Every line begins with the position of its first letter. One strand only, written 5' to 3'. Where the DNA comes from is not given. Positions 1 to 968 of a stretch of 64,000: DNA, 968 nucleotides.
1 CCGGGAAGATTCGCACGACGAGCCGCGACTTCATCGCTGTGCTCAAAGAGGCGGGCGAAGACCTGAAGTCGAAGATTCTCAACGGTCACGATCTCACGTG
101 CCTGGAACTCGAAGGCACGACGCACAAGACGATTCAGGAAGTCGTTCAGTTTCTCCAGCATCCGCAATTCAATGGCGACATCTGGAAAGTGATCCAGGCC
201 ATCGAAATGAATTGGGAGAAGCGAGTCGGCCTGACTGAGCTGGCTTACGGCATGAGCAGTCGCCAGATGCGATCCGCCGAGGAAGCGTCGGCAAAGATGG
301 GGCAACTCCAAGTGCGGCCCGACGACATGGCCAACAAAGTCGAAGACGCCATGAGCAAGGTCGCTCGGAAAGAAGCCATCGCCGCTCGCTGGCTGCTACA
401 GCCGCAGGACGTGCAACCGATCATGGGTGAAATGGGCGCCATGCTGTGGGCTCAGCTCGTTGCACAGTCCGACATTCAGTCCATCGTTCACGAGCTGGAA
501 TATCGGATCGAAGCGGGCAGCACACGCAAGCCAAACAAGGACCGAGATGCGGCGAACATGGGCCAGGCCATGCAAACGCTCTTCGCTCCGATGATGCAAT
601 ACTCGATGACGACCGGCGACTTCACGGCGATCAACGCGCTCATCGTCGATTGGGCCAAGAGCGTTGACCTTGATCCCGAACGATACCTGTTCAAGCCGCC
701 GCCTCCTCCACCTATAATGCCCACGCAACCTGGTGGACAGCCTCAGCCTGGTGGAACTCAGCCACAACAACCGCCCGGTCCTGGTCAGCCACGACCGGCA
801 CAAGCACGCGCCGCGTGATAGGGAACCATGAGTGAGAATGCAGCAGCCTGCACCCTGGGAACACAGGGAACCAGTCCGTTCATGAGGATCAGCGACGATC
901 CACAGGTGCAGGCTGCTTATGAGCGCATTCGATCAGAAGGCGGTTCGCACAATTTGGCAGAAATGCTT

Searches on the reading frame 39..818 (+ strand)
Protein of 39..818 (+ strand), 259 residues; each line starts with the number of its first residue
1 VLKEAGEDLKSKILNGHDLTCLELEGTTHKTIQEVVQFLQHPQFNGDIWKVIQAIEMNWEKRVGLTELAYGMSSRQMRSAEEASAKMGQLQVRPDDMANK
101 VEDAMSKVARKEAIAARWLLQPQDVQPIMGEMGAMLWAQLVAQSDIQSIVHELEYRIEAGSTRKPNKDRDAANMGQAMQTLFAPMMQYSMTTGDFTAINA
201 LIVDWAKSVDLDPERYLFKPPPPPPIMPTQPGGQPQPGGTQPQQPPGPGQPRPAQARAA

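Call 22: search_protein_families(library=pfam, alignment_id=A1, max_evalue=0.01)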
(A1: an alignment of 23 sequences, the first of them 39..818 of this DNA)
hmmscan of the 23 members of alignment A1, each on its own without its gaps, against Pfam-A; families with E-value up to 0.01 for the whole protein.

A. member 1, window:39-818:+ (259 aa): 1 family
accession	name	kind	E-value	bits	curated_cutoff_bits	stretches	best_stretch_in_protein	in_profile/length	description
PF23899.1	SU10_portal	-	0.00014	20.9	30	1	34-242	389-570/593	Phage SU10 portal protein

B. families by the number of members that match (of 23 scanned): 12 families
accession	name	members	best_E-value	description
PF13385.13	Laminin_G_3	1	2.3e-13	Concanavalin A-like lectin/glucanases superfamily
PF05658.19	YadA_head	1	2e-08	YadA head domain repeat (2 copies)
PF16190.11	E1_FCCH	1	8.1e-08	Ubiquitin-activating enzyme E1 FCCH domain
PF07291.16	MauE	1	3.3e-06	Methylamine utilisation protein MauE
PF13620.12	CarboxypepD_reg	1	9.4e-06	Carboxypeptidase regulatory-like domain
PF23899.1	SU10_portal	1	0.00014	Phage SU10 portal protein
PF17802.7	SpaA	1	0.00019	Prealbumin-like fold domain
PF24025.1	Ig_DR_A0283-like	1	0.00028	DR_A0283-like, Ig-like domain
PF03934.19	T2SSK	1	0.0075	Type II secretion system (T2SS), protein K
PF13229.12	Beta_helix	1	0.0086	Right handed beta helix region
PF05708.18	Peptidase_C92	1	0.0089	Permuted papain-like amidase enzyme, YaeF/YiiX, C92 family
PF00393.24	6PGD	1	0.009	6-phosphogluconate dehydrogenase, C-terminal domain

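Call 42: search_protein_families(library=phrogs, alignment_id=A1, max_evalue=0.0001)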
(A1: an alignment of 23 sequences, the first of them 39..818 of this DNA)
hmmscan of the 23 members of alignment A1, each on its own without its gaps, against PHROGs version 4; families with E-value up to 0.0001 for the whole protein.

A. member 1, window:39-818:+ (259 aa): 0 families

B. families by the number of members that match (of 23 scanned): 10 families
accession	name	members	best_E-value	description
phrog_8123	-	1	1.3e-24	-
phrog_511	-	1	1e-17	internal virion protein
phrog_2423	-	1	4.8e-16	-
phrog_3287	-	1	5.3e-13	virion structural protein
phrog_1128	-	1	4e-12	enoyl-CoA hydratase/carnithine racemase-like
phrog_18503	-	1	4.9e-08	-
phrog_584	-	1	8.7e-08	major tail protein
phrog_17320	-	1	2.1e-05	-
phrog_12714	-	1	6.2e-05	-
phrog_24607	-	1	6.3e-05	tail protein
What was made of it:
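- The window has a ClpP/crotonase-like PHROG hit in the ORF batch that begins at the portal gene (call 42). g4, the obligate neighbour, has a signal peptide.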
